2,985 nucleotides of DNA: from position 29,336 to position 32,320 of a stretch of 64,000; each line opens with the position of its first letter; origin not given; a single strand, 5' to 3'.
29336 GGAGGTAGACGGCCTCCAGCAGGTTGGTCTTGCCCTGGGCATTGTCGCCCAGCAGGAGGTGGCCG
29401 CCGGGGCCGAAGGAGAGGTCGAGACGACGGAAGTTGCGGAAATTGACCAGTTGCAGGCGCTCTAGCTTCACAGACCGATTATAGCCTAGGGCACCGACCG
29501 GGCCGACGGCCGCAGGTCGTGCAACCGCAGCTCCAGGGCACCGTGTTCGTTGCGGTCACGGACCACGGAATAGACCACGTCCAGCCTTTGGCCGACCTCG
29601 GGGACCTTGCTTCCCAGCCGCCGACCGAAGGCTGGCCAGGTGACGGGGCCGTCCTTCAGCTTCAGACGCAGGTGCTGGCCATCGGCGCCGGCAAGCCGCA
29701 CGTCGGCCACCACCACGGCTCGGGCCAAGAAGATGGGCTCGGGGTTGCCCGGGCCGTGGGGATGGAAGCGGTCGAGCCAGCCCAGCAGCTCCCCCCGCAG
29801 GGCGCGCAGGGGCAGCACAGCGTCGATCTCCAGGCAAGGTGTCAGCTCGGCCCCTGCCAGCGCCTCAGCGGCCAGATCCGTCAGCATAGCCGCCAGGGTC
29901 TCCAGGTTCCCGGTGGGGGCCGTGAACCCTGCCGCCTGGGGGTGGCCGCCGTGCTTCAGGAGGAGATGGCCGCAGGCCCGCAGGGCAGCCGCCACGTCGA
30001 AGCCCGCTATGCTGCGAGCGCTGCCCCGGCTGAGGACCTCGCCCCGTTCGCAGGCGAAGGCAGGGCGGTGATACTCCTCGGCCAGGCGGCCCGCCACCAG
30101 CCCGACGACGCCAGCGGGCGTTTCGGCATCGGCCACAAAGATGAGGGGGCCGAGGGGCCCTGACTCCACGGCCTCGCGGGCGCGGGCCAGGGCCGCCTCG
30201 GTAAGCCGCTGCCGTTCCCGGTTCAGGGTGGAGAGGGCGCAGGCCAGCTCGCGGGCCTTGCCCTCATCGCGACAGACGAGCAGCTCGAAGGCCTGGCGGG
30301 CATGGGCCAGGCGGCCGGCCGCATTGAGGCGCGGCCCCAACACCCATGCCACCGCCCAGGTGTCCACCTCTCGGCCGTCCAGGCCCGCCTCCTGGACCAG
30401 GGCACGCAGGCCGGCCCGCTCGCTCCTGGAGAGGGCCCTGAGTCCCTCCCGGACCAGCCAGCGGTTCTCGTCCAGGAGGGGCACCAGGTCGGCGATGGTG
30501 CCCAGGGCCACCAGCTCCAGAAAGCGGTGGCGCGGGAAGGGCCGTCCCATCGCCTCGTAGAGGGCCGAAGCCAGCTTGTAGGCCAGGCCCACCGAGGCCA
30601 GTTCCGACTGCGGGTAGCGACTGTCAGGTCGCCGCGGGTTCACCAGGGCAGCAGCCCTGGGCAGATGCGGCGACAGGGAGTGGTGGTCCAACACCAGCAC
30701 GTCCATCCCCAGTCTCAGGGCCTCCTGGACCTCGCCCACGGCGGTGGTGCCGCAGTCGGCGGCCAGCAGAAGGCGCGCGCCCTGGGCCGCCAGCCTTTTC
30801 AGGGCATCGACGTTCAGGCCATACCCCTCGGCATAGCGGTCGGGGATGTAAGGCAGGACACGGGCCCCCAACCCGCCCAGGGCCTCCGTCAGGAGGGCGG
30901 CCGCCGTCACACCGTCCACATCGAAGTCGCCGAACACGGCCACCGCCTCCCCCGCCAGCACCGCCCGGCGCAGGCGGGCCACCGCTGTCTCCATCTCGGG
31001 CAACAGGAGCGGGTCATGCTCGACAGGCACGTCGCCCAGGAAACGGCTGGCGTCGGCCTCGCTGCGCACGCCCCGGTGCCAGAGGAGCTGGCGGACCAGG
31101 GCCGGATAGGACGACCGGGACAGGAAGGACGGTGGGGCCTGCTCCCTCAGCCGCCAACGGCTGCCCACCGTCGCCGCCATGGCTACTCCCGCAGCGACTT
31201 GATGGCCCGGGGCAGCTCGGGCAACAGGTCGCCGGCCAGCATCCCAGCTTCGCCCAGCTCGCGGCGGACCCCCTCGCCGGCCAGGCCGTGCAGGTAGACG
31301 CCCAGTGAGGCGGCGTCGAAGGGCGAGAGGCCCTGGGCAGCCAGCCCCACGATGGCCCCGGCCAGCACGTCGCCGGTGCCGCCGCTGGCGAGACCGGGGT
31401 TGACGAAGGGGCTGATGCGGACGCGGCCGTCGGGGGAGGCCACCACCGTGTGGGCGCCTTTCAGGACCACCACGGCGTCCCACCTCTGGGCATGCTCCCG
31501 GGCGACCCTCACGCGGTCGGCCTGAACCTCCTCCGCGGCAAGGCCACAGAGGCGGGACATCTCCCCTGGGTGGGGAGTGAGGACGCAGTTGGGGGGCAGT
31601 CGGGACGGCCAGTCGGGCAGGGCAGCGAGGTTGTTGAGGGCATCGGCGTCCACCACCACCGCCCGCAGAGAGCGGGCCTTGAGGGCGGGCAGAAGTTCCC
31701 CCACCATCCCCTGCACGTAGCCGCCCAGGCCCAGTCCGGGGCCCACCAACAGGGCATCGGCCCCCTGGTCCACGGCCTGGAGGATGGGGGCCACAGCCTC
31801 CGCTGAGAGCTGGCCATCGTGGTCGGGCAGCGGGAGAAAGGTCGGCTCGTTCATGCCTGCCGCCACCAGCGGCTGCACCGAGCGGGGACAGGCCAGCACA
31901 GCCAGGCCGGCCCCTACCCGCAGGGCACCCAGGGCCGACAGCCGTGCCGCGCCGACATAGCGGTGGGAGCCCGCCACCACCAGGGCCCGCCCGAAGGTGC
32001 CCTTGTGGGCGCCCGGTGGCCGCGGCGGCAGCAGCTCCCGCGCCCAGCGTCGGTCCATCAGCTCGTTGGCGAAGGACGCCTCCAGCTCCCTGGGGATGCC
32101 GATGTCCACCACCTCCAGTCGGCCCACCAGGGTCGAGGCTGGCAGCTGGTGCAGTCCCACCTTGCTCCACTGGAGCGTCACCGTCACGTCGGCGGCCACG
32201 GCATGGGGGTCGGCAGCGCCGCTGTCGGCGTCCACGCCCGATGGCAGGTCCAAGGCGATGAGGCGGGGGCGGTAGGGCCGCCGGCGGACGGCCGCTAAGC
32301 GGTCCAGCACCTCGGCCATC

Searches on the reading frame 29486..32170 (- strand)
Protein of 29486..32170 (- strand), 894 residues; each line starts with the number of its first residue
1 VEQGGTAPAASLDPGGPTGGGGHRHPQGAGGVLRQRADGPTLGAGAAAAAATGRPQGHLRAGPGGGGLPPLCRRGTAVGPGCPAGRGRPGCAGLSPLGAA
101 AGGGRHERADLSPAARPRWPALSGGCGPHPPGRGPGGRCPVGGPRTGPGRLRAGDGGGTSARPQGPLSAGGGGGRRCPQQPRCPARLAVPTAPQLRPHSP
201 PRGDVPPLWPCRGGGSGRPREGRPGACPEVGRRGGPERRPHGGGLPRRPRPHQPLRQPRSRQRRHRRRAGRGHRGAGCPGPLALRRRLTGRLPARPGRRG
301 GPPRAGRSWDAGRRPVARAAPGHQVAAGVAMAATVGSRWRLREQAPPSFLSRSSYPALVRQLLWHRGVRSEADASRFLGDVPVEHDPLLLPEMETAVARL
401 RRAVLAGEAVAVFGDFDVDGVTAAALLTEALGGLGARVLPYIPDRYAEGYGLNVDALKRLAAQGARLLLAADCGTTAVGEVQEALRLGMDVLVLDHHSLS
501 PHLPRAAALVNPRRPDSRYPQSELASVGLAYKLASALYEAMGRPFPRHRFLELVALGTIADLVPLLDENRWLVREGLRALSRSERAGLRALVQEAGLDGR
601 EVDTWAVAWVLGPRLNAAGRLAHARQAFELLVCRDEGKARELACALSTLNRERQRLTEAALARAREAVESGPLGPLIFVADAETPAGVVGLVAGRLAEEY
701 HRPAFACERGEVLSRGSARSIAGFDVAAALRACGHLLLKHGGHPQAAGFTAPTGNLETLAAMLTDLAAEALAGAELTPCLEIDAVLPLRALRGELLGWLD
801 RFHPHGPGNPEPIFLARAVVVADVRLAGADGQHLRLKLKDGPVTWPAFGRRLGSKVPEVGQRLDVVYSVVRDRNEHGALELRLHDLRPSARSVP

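Call 11: search_protein_families(library=pfam, proteins=[window:29486-32170:-], max_evalue=0.001)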
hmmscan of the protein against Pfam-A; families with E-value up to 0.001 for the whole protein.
window:29486-32170:- (894 aa): 3 families
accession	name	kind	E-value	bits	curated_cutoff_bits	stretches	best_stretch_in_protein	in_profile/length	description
PF01368.27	DHH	-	2.5e-20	73.5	28.1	1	410-558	2-125/125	DHH family, N-terminal domain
PF17768.7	RecJ_OB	-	1.1e-16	61.2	27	1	782-873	1-94/107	RecJ OB domain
PF02272.25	DHHA1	-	9.2e-10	39.3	25.9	1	679-767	7-100/102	DHHA1 domain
